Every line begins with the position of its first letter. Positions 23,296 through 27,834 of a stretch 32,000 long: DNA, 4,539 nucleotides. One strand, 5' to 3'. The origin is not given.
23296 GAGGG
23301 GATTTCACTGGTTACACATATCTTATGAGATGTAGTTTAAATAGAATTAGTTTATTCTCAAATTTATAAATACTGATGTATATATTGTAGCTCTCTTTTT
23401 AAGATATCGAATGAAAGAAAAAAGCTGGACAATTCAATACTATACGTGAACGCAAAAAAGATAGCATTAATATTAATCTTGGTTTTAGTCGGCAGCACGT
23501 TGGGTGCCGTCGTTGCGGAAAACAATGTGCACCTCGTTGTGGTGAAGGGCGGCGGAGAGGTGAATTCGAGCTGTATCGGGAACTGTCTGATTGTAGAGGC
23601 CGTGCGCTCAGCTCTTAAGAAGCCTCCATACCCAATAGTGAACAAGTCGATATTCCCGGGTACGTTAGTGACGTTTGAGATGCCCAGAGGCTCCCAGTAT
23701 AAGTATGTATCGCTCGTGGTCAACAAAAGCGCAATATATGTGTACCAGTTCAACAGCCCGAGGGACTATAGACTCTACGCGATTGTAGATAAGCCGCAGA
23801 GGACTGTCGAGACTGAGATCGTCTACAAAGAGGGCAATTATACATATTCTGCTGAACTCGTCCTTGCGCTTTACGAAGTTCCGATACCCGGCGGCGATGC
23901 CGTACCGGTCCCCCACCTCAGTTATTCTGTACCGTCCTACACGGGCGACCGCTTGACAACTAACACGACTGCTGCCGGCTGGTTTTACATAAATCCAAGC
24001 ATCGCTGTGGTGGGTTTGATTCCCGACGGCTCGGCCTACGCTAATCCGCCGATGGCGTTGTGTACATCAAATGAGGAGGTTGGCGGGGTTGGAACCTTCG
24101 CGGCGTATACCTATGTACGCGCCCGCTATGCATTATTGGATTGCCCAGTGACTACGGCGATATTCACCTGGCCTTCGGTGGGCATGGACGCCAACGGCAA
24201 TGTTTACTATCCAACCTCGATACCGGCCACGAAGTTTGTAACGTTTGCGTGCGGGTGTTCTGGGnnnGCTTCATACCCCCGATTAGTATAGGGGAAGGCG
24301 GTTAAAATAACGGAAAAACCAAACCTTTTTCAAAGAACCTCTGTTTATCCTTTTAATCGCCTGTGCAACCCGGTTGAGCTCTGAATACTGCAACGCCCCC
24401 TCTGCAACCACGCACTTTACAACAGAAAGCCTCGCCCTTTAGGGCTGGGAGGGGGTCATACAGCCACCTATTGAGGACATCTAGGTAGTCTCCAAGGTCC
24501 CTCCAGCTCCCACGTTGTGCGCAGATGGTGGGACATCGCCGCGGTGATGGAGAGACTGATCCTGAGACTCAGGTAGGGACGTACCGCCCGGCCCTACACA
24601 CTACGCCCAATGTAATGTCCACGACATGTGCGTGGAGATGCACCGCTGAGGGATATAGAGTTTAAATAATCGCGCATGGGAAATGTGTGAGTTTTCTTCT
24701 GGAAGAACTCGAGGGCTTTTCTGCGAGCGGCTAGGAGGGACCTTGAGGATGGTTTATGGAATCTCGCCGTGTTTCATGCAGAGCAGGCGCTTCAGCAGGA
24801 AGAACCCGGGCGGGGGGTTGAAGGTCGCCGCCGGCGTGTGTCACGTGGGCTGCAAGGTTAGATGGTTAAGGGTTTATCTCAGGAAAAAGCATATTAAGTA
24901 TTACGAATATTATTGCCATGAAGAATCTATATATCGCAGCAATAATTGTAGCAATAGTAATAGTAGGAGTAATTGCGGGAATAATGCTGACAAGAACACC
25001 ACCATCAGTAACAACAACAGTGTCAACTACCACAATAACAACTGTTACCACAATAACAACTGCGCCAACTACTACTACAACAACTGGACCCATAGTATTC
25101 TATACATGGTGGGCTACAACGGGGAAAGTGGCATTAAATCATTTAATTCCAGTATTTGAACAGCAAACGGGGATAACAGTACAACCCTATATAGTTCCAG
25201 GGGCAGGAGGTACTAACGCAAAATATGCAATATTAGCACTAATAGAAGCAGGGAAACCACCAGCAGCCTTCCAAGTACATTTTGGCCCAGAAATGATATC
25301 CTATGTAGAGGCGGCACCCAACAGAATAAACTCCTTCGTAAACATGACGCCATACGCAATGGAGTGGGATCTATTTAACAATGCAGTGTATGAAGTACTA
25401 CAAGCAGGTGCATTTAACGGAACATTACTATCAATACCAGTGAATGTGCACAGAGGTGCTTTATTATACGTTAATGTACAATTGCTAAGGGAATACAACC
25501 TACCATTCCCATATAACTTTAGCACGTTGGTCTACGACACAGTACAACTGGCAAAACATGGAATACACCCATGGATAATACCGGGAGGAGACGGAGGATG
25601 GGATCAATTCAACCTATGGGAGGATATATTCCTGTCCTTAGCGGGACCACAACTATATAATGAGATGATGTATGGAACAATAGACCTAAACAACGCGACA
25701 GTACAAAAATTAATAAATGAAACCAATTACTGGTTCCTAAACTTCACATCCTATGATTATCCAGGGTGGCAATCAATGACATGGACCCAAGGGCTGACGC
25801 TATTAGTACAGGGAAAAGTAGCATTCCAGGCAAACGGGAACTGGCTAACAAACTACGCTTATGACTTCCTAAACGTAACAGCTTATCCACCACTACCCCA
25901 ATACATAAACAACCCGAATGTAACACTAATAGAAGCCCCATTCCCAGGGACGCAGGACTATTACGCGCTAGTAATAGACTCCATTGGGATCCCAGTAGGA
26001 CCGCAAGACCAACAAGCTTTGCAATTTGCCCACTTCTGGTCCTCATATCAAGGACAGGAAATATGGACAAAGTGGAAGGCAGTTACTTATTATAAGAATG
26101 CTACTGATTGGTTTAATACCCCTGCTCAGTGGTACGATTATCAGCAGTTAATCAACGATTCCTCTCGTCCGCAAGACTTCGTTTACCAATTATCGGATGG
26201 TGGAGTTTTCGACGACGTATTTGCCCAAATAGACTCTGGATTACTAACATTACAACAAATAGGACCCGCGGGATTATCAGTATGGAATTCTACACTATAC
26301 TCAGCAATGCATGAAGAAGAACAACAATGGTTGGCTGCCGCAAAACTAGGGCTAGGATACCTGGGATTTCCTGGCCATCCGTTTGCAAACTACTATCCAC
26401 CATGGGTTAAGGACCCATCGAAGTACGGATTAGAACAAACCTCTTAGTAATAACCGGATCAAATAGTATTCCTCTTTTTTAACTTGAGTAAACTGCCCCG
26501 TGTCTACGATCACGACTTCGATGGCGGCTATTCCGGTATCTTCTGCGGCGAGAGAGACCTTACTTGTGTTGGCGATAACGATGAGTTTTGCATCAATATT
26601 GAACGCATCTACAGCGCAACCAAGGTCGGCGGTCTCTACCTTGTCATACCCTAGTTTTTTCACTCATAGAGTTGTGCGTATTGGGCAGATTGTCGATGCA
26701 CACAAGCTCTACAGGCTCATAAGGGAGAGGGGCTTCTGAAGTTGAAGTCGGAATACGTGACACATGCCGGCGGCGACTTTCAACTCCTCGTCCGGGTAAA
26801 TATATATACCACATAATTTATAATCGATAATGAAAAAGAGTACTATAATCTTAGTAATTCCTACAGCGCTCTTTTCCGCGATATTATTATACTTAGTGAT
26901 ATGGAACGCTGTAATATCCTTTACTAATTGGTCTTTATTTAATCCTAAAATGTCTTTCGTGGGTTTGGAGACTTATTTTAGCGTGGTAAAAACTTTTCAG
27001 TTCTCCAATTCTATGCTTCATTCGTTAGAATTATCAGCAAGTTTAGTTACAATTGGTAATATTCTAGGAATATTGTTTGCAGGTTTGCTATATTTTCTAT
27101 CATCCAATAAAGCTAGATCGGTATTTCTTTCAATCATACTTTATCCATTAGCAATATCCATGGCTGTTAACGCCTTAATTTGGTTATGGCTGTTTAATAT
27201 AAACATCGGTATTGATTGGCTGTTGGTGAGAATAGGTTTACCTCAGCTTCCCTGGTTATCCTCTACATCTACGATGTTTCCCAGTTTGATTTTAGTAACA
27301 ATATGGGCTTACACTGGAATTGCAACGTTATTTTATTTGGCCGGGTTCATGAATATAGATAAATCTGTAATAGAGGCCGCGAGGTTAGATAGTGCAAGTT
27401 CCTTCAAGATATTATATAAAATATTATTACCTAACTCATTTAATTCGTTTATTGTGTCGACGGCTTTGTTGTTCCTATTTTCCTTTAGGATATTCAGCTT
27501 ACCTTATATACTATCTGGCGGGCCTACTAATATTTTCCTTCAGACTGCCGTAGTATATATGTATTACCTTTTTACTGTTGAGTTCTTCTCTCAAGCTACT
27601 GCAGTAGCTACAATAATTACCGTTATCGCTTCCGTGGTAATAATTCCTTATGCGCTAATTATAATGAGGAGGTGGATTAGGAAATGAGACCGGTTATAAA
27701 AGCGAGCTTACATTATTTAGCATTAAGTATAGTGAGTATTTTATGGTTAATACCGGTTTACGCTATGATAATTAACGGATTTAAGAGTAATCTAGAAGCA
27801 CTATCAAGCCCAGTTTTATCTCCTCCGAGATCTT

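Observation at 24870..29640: Un-ameliorated Sulfolobales-like glucose ABC transporter operon embedded in a GC-rich Thermoproteales-like chromosome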

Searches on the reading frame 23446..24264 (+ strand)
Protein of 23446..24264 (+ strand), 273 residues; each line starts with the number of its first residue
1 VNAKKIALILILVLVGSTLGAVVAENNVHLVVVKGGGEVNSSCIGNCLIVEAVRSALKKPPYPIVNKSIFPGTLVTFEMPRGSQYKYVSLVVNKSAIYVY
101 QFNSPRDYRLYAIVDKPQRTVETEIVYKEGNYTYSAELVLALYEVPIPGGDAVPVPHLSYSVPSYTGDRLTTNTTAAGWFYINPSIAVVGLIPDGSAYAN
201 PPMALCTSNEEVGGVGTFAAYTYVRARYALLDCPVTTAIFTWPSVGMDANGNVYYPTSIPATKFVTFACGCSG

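Call 6: search_protein_families(library=pfam, proteins=[window:23446-24264:+])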
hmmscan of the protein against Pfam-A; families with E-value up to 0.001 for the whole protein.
window:23446-24264:+ (273 aa): 0 families

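Call 34: search_protein_families(library=pfam, max_evalue=1, proteins=[window:23446-24264:+])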
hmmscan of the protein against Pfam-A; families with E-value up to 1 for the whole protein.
window:23446-24264:+ (273 aa): 0 families

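Call 52: search_protein_families(library=ncbifam, max_evalue=0.01, proteins=[window:23446-24264:+])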
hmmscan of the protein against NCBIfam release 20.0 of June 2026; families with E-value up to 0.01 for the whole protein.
window:23446-24264:+ (273 aa): 0 families

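Call 53: find_homologous_proteins(query=window:23446-24264:+, max_evalue=0.00001)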
Query window:23446-24264:+ (273 aa): 3 proteins with E <= 0.00001 among 1573 candidates.
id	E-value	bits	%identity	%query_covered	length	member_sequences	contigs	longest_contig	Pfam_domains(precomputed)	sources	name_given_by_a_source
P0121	4.7e-178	608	100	100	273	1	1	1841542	-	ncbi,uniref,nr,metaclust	ncbi:hypothetical protein [Thermoproteus tenax]|uniref:NurA-like nuclease n=1 Tax=Thermoproteus tena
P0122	1.5e-53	200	40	98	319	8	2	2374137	-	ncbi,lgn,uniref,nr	ncbi:hypothetical protein Vdis_0983 [Vulcanisaeta distributa DSM 14429]|uniref:Uncharacterized prote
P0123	1.5e-51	193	39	98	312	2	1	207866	-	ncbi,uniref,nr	ncbi:hypothetical protein [Vulcanisaeta distributa]|uniref:hypothetical protein n=1 Tax=Vulcanisaeta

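Call 54: find_encoding_contigs(protein=P0122, flank=8000, max_places=2)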
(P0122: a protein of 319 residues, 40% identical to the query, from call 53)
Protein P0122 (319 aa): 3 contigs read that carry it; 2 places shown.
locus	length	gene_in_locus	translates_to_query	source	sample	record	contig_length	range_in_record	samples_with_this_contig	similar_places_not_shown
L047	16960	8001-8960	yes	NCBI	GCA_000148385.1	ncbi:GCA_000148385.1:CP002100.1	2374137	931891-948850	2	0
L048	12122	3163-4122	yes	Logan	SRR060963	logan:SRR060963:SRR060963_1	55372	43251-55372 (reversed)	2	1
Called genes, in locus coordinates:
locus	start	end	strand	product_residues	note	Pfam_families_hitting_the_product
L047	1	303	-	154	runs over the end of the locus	PF27709:UCP014422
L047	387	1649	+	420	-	PF03453:MoeA_N, PF00994:MoCF_biosynth, PF03454:MoeA_C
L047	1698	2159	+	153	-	-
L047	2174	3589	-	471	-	PF09376:NurA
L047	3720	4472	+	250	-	-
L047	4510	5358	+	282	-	PF00462:Glutaredoxin (weak), PF13192:Thioredoxin_3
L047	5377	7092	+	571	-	PF04055:Radical_SAM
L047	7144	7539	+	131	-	PF05168:HEPN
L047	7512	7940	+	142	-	PF01909:NTP_transf_2, PF18765:Polbeta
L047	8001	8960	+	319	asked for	-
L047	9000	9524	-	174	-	-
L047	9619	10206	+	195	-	-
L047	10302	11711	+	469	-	-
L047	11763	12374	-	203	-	PF01914:MarC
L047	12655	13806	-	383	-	PF01717:Meth_synt_2, PF08267:Meth_synt_1 (faint), PF01717:Meth_synt_2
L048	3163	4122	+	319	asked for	-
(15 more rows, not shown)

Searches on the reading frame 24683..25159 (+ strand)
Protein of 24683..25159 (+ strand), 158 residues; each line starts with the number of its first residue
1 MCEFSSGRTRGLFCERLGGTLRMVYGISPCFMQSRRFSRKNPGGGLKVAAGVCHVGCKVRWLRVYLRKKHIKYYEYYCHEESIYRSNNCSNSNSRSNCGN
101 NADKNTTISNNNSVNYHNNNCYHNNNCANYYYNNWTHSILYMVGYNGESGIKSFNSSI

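Call 34: search_protein_families(library=pfam, max_evalue=1, proteins=[window:24683-25159:+])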
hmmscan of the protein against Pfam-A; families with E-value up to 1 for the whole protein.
window:24683-25159:+ (158 aa): 0 families

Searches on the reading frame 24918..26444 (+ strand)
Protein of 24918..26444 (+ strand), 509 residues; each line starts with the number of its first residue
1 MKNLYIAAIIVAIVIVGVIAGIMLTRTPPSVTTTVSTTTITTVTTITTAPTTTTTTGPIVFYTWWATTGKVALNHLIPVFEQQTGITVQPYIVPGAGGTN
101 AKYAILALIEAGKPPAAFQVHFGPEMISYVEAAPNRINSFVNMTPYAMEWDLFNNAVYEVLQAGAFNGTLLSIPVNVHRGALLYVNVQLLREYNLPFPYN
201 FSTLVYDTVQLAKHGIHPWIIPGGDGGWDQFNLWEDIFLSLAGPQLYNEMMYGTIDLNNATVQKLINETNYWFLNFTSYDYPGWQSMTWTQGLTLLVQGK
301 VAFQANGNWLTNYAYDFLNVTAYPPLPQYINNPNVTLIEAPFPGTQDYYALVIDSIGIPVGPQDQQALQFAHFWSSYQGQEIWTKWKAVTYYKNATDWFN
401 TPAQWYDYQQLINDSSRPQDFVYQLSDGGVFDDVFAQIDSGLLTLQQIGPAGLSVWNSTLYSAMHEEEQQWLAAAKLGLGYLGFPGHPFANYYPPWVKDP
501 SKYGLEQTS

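Call 6: search_protein_families(library=pfam, proteins=[window:24918-26444:+])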
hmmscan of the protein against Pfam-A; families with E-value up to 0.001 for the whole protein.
window:24918-26444:+ (509 aa): 0 families

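Call 52: search_protein_families(library=ncbifam, max_evalue=0.01, proteins=[window:24918-26444:+])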
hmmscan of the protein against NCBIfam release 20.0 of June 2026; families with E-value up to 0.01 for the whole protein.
window:24918-26444:+ (509 aa): 1 family
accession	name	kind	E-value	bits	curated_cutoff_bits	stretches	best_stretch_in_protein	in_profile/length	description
NF040930.1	ABC_arch_GlcS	equivalog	6.4e-239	793.2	500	1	59-499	1-444/444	glucose ABC transporter substrate-binding protein GlcS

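Call 70: find_homologous_proteins(query=window:24918-26444:+, max_evalue=1e-100)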
Query window:24918-26444:+ (509 aa): 119 proteins with E <= 1e-100 among 8000 candidates.
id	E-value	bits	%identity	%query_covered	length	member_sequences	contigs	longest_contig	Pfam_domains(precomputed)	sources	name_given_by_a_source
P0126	0.0e+0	1044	91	88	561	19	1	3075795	-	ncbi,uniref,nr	ncbi:glucose ABC transporter substrate-binding protein GlcS [Saccharolobus caldissimus]|uniref:Uncha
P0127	7.2e-295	997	88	89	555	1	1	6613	-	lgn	-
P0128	1.4e-291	986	87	88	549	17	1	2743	-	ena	-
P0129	2.4e-289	978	84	89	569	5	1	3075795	-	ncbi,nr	ncbi:glucose ABC transporter substrate-binding protein GlcS [Saccharolobus caldissimus]|nr:glucose A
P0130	5.0e-285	964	83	89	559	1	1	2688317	-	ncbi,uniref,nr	ncbi:ABC transporter substrate-binding protein [Sulfolobus sp. A20]|uniref:glucose ABC transporter s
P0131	6.5e-279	944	84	89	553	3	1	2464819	-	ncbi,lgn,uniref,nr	ncbi:glucose ABC transporter substrate-binding protein GlcS [Metallosphaera javensis (ex Sakai et al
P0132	3.2e-267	905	82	87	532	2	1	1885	-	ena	-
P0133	4.9e-266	901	77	89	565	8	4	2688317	-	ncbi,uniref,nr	ncbi:ABC transporter substrate-binding protein [Sulfolobus sp. A20-N-F6]|uniref:glucose ABC transpor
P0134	3.1e-258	876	78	87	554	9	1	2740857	-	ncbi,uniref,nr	ncbi:glucose ABC transporter substrate-binding protein GlcS [Saccharolobus shibatae]|uniref:Glucose 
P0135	3.1e-254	863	79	90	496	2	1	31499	-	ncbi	ncbi:MAG: glucose ABC transporter substrate-binding protein GlcS [Vulcanisaeta sp. AZ3]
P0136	5.0e-244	829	76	88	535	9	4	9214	-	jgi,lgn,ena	jgi:glucose/arabinose transport system substrate-binding protein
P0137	1.2e-239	814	76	87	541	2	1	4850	-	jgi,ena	-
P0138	8.5e-237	805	90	74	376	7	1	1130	-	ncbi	ncbi:ABC transporter substrate-binding protein, partial [Sulfolobus sp. A20-N-F6]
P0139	5.7e-233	792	73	90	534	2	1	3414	-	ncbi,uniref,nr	ncbi:glucose ABC transporter substrate-binding protein GlcS [Acidianus sp. RZ1]|uniref:glucose ABC t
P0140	3.6e-226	770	69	96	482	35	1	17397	-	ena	-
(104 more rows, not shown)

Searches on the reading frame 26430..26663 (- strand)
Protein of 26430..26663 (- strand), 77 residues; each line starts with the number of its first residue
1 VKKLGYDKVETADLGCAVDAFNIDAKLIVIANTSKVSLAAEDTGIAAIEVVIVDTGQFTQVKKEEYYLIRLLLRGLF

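Call 34: search_protein_families(library=pfam, max_evalue=1, proteins=[window:26430-26663:-])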
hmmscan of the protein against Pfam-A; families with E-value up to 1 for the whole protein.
window:26430-26663:- (77 aa): 0 families

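Call 52: search_protein_families(library=ncbifam, max_evalue=0.01, proteins=[window:26430-26663:-])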
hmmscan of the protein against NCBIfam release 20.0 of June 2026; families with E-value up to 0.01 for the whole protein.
window:26430-26663:- (77 aa): 0 families

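Call 60: search_protein_representatives(protein=window:26430-26663:-)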
Query: 77 residues. Proteins with E-value up to 0.001 (for the whole library): 2; up to 1e-10: 1; up to 1e-30: 1. The best 2 are listed.
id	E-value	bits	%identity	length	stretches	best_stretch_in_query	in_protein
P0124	4.4e-41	153.4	100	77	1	1-77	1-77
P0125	3.3e-05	40.1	39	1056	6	10-49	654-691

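Call 61: search_protein_families(library=pfam, proteins=[P0125], max_evalue=0.01)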
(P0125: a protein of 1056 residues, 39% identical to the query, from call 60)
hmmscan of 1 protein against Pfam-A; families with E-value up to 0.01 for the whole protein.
P0125 (1056 aa): 6 families
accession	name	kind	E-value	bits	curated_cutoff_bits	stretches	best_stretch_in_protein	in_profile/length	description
PF05479.16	PsaN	-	2e-05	25.3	21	0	659-689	95-125/132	Photosystem I reaction centre subunit N (PSAN or PSI-N)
PF07187.16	DUF1405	-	3.2e-05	24.5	25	0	233-266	4-31/160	Protein of unknown function (DUF1405)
PF11470.14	TUG-UBL1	-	4e-05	24.1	23.3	0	13-33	6-26/65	TUG ubiquitin-like domain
PF01829.23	Peptidase_A6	-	0.00014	21.5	27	0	302-337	47-82/353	Peptidase A6 family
PF13168.11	Poxvirus_B22R_C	-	0.00064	19.7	25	0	783-844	60-121/195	Poxvirus B22R protein C-terminal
PF18663.7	Pallilysin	-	0.00078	19.9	25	0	489-539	63-113/118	Pallilysin beta barrel domain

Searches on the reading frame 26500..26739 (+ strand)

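Call 34: search_protein_families(library=pfam, max_evalue=1, proteins=[window:26500-26739:+])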
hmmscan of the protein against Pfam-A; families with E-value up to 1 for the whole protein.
window:26500-26739:+ (79 aa): 2 families
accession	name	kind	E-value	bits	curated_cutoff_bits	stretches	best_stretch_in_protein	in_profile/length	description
PF06990.17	Gal-3-0_sulfotr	-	0.043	13.2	27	1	23-61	82-121/402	Galactose-3-O-sulfotransferase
PF20130.4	DUF6520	-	0.22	12.4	25.4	1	22-40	13-32/83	Family of unknown function (DUF6520)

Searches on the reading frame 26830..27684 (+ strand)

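Call 6: search_protein_families(library=pfam, proteins=[window:26830-27684:+])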
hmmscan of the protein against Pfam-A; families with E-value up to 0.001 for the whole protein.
window:26830-27684:+ (285 aa): 1 family
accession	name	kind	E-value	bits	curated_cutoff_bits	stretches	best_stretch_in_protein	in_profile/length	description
PF00528.27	BPD_transp_1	-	1e-14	55.1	26.4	1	76-272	1-171/184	Binding-protein-dependent transport system inner membrane component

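Call 52: search_protein_families(library=ncbifam, max_evalue=0.01, proteins=[window:26830-27684:+])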
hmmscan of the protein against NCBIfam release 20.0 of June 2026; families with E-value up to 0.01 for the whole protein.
window:26830-27684:+ (285 aa): 7 families
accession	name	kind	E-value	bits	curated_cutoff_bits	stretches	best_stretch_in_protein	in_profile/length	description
NF040931.1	ABC_arch_GlcT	equivalog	6.7e-132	439.3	360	1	8-285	1-278/278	glucose ABC transporter permease GlcT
NF007852.0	PRK10561.1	equivalog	6.4e-14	52.5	335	1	7-276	16-282/295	sn-glycerol-3-phosphate ABC transporter permease UgpA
NF011624.0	PRK15050.1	equivalog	2.3e-07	30.2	247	1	17-275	33-283/297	2-aminoethylphosphonate ABC transporter permease subunit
TIGR03262.1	PhnU2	equivalog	1.4e-06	27.3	593.25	1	15-279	9-257/546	putative 2-aminoethylphosphonate ABC transporter permease subunit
NF040932.1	ABC_arch_GlcU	equivalog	3.8e-05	23.5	340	1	33-272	36-254/272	glucose ABC transporter permease GlcU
TIGR03226.1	PhnU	equivalog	4.7e-05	23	283.45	1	21-271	55-296/311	2-aminoethylphosphonate ABC transporter permease subunit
NF043073.1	MMSYN1_0195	equivalog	0.0002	19.6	1250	1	174-272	151-243/1021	spermidine/putrescine ABC transporter permease/substrate-binding protein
